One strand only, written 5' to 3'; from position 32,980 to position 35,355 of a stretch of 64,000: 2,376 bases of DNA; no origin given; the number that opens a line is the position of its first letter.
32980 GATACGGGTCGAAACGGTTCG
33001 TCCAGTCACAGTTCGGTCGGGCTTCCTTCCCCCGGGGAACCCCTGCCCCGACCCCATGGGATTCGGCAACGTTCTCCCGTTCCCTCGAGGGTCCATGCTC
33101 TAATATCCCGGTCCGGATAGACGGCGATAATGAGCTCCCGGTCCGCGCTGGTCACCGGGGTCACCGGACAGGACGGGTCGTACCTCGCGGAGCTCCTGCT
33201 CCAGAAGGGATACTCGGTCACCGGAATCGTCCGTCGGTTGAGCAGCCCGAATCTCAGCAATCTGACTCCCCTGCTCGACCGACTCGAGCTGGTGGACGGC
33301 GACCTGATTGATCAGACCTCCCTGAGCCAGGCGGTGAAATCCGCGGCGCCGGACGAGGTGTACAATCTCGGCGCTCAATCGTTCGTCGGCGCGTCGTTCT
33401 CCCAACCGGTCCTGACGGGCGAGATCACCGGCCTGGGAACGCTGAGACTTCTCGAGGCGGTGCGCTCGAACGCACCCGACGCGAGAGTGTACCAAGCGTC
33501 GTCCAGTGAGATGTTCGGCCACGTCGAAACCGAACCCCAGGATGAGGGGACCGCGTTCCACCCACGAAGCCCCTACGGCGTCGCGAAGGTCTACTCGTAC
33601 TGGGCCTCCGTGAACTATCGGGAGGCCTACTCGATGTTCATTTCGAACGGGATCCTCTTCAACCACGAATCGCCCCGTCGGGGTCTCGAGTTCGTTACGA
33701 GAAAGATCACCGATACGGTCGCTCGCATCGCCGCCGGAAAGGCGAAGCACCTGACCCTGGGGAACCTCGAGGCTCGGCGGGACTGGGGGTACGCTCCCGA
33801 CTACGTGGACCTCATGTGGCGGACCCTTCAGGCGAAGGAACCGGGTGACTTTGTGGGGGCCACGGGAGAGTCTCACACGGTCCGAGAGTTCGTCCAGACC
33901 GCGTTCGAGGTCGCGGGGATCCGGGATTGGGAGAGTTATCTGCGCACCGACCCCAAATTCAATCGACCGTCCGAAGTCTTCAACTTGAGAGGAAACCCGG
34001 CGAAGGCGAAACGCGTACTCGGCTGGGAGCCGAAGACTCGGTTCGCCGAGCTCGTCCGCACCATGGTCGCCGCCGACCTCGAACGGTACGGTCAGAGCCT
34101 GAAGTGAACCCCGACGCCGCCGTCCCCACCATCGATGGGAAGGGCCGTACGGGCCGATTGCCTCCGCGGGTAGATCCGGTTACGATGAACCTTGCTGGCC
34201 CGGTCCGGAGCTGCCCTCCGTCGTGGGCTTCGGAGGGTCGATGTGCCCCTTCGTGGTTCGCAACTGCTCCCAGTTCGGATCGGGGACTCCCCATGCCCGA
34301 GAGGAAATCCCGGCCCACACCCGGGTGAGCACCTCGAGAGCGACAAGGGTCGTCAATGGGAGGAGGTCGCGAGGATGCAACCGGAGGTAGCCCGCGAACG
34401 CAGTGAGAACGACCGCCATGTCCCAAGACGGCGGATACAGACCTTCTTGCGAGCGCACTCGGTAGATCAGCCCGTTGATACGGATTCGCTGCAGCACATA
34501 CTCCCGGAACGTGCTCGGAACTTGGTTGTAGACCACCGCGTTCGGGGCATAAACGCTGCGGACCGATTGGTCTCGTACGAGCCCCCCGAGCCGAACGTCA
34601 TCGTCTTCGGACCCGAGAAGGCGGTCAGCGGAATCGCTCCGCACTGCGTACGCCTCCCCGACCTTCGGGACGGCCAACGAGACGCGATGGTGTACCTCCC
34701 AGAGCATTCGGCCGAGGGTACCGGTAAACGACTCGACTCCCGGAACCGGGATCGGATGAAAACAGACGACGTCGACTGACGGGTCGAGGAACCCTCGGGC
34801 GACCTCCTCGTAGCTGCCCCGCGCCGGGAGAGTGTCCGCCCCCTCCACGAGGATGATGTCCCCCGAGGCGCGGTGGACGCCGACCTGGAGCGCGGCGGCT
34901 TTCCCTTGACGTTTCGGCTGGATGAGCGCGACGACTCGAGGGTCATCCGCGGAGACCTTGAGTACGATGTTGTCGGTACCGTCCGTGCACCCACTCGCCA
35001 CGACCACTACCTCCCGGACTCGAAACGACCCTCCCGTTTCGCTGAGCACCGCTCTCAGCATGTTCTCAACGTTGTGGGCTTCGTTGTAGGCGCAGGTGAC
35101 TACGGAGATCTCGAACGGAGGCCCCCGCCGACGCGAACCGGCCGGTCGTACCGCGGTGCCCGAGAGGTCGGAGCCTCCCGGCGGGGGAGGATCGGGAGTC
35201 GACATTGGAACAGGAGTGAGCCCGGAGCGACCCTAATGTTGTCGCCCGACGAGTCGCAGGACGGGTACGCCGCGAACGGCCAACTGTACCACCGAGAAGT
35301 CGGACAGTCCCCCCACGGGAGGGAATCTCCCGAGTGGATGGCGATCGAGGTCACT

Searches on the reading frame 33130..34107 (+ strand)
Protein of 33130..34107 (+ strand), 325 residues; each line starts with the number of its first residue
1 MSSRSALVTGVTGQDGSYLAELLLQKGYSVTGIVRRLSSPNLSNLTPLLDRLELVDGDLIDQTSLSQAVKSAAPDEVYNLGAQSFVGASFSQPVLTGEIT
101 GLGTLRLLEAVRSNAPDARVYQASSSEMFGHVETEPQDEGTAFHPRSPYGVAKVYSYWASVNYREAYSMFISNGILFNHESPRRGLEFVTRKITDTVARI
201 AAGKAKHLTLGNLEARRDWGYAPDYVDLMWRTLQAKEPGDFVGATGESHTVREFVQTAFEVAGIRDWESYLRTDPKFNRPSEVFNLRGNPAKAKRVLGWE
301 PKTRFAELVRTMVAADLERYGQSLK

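Call 37: search_protein_families(library=pfam, proteins=[window:33130-34107:+], max_evalue=0.0001)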
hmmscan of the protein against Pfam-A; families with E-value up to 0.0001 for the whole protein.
window:33130-34107:+ (325 aa): 5 families
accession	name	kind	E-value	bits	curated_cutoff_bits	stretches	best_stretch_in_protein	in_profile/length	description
PF16363.11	GDP_Man_Dehyd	-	6.6e-124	414.1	27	1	7-312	1-332/332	GDP-mannose 4,6 dehydratase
PF01370.27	Epimerase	-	1.2e-65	221.7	20.9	1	6-238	1-234/240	NAD dependent epimerase/dehydratase family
PF04321.23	RmlD_sub_bind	-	5.6e-07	29.4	27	1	7-154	4-130/287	RmlD substrate binding domain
PF05368.20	NmrA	-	1.2e-05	25.5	27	1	7-72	6-70/298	NmrA-like family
PF13460.12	NAD_binding_10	-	4.9e-05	23.7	27.2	1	10-72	1-61/184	NAD(P)H-binding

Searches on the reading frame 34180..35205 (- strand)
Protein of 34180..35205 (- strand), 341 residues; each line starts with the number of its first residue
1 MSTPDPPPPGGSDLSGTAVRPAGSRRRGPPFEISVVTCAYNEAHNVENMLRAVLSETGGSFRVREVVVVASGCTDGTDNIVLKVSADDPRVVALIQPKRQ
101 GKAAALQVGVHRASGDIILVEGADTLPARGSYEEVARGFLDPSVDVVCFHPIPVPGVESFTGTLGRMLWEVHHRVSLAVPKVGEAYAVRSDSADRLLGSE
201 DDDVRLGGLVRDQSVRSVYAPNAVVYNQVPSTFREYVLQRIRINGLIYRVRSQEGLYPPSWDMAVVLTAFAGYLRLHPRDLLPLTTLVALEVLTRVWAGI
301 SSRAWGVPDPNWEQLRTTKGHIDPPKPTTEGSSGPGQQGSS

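Call 37: search_protein_families(library=pfam, proteins=[window:34180-35205:-], max_evalue=0.0001)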
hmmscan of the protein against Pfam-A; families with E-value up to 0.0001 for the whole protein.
window:34180-35205:- (341 aa): 3 families
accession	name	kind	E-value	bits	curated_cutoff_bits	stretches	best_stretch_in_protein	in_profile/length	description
PF00535.33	Glycos_transf_2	-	2.4e-19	70.3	23.3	1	34-162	1-126/168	Glycosyl transferase family 2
PF13641.12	Glyco_tranf_2_3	-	4.6e-14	53.4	27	1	30-147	2-119/230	Glycosyltransferase like family 2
PF13632.12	Glyco_trans_2_3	-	8.9e-07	29.3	27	1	117-266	1-170/198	Glycosyl transferase family group 2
